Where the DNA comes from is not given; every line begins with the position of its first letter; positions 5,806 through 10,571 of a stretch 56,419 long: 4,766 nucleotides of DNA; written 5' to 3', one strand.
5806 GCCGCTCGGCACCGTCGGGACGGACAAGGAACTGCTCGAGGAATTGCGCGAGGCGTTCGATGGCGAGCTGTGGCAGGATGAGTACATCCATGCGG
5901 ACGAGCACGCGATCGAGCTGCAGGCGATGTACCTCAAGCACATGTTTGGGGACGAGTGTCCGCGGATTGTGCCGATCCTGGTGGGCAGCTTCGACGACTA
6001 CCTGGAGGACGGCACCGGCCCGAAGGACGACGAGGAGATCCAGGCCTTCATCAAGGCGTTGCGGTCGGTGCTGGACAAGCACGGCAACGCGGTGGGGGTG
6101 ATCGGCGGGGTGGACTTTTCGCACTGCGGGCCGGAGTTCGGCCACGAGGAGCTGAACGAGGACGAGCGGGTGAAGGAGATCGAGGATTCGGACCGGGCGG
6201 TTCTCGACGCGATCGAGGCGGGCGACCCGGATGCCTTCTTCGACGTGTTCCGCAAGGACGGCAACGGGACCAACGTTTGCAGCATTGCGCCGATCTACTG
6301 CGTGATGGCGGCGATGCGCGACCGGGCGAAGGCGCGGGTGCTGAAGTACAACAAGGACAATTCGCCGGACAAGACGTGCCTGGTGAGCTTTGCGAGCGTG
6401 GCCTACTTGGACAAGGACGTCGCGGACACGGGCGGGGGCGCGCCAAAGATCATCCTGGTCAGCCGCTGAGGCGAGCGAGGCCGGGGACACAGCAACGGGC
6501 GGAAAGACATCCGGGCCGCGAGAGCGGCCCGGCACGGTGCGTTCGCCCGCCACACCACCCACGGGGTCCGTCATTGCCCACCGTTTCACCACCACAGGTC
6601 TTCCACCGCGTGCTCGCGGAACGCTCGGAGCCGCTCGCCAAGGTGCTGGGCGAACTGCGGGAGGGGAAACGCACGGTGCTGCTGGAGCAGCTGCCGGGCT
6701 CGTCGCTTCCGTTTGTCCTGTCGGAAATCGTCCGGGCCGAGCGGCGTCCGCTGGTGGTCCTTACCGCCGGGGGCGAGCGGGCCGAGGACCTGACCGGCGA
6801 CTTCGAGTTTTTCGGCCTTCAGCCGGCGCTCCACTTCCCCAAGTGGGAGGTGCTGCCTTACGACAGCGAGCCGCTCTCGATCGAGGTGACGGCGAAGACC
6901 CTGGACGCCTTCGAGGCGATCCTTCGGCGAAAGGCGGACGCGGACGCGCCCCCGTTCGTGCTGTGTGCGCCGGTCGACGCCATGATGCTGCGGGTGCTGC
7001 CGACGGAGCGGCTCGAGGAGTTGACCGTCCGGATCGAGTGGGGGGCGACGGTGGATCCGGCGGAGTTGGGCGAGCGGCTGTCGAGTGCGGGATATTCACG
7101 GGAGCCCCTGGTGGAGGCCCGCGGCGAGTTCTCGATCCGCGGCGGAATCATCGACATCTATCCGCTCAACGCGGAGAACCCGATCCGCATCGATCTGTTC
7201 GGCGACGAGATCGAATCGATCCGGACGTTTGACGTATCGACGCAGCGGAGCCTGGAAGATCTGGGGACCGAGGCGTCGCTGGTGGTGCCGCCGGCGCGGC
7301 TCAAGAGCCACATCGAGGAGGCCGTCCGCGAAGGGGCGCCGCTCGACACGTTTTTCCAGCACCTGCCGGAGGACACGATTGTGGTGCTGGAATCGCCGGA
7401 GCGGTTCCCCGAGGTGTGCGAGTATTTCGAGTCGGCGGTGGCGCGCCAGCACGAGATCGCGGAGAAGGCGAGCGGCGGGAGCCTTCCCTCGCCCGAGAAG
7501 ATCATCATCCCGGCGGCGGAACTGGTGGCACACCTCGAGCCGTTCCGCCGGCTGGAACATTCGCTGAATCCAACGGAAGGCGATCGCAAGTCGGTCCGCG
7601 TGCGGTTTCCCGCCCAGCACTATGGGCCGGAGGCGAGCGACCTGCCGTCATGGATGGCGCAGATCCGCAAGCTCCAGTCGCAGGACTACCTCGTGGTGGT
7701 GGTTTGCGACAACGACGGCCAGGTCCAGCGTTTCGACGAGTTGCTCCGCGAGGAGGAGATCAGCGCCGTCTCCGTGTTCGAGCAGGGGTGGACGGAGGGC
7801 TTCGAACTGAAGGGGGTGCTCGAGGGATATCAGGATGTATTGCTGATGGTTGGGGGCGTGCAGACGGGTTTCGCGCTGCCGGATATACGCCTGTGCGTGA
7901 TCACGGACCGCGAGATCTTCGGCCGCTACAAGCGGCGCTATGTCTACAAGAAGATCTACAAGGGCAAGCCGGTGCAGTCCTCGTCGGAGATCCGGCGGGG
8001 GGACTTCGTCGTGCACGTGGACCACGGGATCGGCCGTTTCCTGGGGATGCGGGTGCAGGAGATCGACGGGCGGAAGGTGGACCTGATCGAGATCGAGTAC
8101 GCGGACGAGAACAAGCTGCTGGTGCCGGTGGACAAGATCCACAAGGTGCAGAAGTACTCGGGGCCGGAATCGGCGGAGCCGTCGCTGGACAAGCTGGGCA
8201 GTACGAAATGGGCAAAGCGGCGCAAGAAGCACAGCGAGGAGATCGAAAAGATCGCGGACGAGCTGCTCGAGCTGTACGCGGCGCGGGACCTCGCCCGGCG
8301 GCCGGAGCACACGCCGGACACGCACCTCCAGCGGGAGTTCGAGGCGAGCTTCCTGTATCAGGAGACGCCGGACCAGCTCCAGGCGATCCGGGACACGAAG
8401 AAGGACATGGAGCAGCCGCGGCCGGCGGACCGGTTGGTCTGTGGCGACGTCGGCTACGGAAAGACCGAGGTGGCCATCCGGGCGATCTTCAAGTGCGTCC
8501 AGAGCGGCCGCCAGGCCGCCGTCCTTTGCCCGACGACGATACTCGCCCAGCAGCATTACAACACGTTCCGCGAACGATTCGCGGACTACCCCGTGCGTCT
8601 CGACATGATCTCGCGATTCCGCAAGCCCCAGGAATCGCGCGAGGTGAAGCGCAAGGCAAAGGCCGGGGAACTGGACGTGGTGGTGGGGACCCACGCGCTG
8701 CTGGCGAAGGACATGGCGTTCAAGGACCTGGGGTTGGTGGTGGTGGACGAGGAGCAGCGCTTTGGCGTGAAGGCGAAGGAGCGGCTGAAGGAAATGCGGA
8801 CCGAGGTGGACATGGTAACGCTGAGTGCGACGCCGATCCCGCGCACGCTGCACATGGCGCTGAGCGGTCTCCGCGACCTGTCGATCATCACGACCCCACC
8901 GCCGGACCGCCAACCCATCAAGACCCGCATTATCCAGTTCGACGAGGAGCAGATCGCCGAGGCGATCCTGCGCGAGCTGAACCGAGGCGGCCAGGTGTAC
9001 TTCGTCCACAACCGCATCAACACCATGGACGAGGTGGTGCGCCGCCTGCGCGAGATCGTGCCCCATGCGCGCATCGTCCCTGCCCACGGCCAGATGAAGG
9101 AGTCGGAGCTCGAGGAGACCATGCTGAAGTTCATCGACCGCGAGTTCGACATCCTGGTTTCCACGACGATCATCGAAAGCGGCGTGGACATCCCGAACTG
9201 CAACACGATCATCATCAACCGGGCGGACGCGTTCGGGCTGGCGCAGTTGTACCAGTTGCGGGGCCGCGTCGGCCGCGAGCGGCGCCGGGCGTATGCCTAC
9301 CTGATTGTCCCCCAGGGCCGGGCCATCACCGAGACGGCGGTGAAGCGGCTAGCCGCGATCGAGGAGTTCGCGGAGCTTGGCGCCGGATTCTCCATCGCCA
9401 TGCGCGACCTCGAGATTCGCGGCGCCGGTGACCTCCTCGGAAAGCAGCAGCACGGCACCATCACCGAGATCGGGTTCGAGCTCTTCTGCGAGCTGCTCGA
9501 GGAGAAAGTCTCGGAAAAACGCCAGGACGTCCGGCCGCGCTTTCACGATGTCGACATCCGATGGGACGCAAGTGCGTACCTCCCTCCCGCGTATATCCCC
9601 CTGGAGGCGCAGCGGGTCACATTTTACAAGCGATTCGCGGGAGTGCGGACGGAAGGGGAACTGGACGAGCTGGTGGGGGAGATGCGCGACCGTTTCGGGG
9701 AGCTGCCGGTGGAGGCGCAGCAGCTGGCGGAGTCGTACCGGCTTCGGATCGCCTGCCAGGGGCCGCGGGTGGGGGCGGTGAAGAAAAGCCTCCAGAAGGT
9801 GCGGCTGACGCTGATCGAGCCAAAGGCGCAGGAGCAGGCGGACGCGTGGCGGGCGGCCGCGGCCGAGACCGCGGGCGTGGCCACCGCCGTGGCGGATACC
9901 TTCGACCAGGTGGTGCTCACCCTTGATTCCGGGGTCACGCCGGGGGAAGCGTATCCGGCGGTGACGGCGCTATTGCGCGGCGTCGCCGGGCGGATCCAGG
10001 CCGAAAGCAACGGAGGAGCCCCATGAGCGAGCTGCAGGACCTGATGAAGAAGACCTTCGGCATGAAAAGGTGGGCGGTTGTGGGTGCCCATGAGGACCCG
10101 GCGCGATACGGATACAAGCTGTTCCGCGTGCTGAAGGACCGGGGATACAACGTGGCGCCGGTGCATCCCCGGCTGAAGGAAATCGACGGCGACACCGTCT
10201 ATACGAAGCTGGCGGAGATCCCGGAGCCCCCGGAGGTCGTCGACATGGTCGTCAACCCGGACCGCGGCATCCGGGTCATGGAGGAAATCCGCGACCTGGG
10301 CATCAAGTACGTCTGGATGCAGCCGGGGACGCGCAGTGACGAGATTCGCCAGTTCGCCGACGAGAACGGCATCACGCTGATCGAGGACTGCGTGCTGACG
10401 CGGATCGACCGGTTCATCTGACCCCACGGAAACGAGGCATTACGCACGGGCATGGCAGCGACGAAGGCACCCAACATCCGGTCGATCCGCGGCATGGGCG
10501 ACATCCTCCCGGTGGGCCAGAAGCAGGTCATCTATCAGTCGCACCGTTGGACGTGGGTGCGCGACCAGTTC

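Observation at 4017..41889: A/T-rich octamer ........(R) is massively over-represented and imposed on coding sequence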

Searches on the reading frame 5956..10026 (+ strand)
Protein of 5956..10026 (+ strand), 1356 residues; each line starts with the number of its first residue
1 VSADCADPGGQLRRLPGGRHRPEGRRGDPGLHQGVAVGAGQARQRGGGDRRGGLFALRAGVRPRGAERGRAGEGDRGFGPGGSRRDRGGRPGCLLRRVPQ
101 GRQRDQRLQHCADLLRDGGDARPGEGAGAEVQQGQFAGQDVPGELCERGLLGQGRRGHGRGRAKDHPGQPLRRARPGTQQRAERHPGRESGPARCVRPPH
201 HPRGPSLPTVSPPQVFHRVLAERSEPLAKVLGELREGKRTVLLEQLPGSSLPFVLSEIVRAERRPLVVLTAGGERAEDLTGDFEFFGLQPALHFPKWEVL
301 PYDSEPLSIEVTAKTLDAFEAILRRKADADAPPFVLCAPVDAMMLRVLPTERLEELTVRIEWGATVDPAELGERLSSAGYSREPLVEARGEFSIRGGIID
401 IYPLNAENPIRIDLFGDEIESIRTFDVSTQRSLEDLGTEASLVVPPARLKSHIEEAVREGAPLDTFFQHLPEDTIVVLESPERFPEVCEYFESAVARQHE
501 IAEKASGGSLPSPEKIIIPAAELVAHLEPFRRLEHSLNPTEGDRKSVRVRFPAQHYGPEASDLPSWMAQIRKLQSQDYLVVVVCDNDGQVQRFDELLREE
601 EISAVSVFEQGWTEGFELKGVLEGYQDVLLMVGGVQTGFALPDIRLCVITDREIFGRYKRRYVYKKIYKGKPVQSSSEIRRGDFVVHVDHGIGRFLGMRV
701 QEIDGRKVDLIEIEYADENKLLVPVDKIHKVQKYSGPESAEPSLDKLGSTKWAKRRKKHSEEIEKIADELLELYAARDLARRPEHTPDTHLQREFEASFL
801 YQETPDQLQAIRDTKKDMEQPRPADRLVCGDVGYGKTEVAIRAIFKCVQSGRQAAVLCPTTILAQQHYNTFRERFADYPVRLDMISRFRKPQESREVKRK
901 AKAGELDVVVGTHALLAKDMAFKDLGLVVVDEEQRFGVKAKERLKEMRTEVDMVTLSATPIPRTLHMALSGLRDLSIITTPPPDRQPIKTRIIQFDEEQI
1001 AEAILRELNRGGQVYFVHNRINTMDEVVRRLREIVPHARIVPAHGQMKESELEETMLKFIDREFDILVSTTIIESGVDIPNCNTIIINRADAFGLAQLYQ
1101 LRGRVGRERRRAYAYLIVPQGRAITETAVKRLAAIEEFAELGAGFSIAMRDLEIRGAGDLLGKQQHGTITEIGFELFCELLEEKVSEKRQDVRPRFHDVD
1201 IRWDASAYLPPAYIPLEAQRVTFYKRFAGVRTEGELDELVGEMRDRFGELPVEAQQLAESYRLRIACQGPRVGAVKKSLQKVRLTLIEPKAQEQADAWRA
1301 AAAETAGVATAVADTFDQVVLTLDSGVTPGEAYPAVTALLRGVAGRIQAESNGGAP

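Call 6: find_related_loci(query=window:5956-10026:+, collection=genome_contigs, flank=10000)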
Query window:5956-10026:+ (1356 aa) in genome_contigs; peptide patterns used: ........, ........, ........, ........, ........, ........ (x = any residue, [..] = any of these).
127 stretches matched a pattern; 10 encode a relative of the query (tblastn E <= 1e-3); 10 distinct loci.
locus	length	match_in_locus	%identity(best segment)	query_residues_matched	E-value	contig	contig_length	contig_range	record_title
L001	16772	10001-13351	73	206-1323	0e+0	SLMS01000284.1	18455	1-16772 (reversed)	MAG: Candidatus Sumerlaeota bacterium isolate CSSed165cm_369 CSSed16-5cm-7742, whole genome shotgun sequence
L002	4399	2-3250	70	207-1292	0e+0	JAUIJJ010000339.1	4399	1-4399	MAG: bacterium isolate Co_bin.308 NODE_115407_length_4399_cov_0.869148, whole genome shotgun sequence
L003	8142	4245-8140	74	10-1098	0e+0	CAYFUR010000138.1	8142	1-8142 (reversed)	MAG TPA_asm: uncultured Candidatus Sumerlaeota bacterium isolate ERP107533_co1_201 genome assembly, contig: NODE_10222_l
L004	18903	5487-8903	70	202-1340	0e+0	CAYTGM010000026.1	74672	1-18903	MAG TPA_asm: uncultured Candidatus Sumerlaeota bacterium isolate SRP321284_co1_38 genome assembly, contig: NODE_392_leng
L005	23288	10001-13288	40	229-1299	0e+0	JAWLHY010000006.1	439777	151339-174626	MAG: Armatimonadota bacterium isolate 30dZY2.bin.9 NODE_34_length_439777_cov_15.287981, whole genome shotgun sequence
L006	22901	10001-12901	41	262-1251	0e+0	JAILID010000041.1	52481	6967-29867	MAG: Lachnospiraceae bacterium isolate RUI141 k141_2899836_flag=0_multi=11.9979_len=52481, whole genome shotgun sequence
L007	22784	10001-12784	45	323-1264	0e+0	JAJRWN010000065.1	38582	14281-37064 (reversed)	MAG: Bacteroidetes bacterium isolate Dive96_bin2.219 k141_2130214, whole genome shotgun sequence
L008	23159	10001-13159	36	223-1287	0e+0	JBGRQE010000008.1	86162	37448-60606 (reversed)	MAG: Bacteroidales bacterium isolate MAG11-C28 MAG_Ocu_11-C28_NODE_34, whole genome shotgun sequence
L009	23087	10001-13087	38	224-1264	0e+0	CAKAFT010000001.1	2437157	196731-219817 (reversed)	MAG TPA_asm: uncultured Johnsonella sp. isolate DRR214960_bin.42_metaWRAP_v1.1_MAG genome assembly, contig: BNJT01002489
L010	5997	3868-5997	42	244-962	4e-64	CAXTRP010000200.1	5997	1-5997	MAG TPA_asm: uncultured Caulobacteraceae bacterium isolate public_SRR13125477_metawrap_bin.4 genome assembly, contig: pu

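Call 26: search_protein_families(library=pfam, proteins=[window:6610-10026:+], max_evalue=0.001)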
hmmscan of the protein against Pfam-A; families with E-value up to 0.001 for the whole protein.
window:6610-10026:+ (1138 aa): 8 families
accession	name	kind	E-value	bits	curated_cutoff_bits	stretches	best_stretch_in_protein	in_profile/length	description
PF00270.35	DEAD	-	1.3e-26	93.8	26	1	586-748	1-165/167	DEAD/DEAH box helicase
PF17757.6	UvrB_inter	-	8.6e-25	87.1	22.9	1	140-218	1-80/91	UvrB interaction domain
PF00271.37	Helicase_C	-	6.4e-23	81.5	23.5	1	785-889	5-108/110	Helicase conserved C-terminal domain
PF03461.20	TRCF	-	2.1e-20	73.3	25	1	987-1073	3-89/95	TRCF domain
PF02559.22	CarD_TRCF_RID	-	1.5e-17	63.8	23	1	463-517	3-57/57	CarD-like/TRCF RID domain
PF04851.21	ResIII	-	4.8e-11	43.3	22.5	1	586-742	5-162/164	Type III restriction enzyme, res subunit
PF22590.2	Cas3-like_C_2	-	1.3e-07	32.3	27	1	793-892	2-106/106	CRISPR-associated nuclease/helicase Cas3, C-terminal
PF00176.29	SNF2-rel_dom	-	5.3e-07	29.5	24.9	1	609-748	21-169/290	SNF2-related domain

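Call 34: find_related_loci(query=window:6610-10026:+, collection=metagenome_contigs, flank=10000)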
Query window:6610-10026:+ (1138 aa) in metagenome_contigs; peptide patterns used: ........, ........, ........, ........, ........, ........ (x = any residue, [..] = any of these).
176 stretches matched a pattern; 4 encode a relative of the query (tblastn E <= 1e-3); 4 distinct loci.
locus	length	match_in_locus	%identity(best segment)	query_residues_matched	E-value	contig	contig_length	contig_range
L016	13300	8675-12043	73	1-1122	0e+0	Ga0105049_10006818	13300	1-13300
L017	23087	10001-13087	38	6-1046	0e+0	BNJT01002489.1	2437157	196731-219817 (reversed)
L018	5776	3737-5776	32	19-716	6e-108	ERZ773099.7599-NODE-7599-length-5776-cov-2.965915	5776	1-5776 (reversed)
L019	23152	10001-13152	51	6-1068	0e+0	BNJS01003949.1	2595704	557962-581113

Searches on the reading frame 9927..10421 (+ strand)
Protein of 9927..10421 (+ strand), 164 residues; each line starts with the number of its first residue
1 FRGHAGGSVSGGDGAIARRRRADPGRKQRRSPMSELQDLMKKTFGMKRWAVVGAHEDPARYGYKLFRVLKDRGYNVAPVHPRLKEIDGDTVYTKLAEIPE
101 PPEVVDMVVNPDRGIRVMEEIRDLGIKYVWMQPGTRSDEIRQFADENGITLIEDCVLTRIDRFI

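Call 10: search_protein_families(library=pfam, proteins=[window:9927-10421:+], max_evalue=0.01)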
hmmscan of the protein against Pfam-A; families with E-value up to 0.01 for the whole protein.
window:9927-10421:+ (164 aa): 1 family
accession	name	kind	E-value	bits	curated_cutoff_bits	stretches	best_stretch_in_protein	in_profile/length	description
PF13380.12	CoA_binding_2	-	4.9e-35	120.9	22.8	1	47-158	1-113/116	CoA binding domain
